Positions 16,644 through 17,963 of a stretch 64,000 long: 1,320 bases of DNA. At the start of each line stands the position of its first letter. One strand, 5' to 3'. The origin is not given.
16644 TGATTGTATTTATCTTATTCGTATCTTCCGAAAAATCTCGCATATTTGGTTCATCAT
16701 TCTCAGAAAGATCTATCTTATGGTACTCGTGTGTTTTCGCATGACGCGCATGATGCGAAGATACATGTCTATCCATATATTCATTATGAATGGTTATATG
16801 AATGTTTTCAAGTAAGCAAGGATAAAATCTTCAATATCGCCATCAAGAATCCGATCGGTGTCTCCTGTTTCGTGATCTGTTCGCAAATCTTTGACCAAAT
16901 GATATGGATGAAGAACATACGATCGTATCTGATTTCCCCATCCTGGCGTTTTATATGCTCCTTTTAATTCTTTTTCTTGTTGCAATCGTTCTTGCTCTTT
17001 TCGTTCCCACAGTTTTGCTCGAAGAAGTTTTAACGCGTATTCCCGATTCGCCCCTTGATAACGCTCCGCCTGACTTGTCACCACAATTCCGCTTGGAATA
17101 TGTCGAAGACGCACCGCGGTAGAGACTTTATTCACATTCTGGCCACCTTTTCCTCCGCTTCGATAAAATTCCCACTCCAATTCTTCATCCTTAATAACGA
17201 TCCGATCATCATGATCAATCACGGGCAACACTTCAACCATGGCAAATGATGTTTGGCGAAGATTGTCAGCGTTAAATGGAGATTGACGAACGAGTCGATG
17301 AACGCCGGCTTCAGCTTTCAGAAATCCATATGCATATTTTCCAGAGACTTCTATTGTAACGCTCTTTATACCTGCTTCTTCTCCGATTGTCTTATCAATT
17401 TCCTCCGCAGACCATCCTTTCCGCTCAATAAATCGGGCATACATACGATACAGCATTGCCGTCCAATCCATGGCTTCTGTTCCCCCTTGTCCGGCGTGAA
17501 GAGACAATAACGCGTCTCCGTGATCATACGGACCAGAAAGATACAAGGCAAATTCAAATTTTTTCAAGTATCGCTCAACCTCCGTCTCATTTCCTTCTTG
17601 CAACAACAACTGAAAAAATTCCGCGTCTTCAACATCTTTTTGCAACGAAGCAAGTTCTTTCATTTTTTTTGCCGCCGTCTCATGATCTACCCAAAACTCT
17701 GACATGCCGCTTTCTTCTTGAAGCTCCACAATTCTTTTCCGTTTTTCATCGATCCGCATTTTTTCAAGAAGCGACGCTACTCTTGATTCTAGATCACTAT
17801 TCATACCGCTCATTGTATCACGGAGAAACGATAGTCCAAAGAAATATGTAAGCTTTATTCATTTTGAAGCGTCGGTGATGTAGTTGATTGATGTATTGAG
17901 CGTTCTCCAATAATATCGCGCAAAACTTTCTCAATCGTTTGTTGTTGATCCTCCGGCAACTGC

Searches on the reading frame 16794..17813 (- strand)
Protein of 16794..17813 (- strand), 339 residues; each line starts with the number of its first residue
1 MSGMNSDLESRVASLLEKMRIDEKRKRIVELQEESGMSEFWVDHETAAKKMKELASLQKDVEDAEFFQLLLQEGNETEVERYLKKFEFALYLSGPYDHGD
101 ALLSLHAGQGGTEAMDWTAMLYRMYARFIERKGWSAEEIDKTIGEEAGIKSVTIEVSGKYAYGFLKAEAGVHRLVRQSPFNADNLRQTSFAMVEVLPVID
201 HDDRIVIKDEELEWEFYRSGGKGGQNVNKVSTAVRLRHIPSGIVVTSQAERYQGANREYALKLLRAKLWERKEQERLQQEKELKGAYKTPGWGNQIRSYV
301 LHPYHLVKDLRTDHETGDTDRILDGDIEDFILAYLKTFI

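Call 20: search_protein_families(library=pfam, proteins=[window:16794-17813:-], max_evalue=0.001)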
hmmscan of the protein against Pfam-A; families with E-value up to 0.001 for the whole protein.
window:16794-17813:- (339 aa): 2 families
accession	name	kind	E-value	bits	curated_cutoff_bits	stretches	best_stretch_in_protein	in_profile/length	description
PF03462.23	PCRF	-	9.3e-43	146.7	24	1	22-193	18-194/194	PCRF domain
PF00472.26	RF-1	-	4.8e-35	120.5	35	1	204-311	4-116/116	RF-1 domain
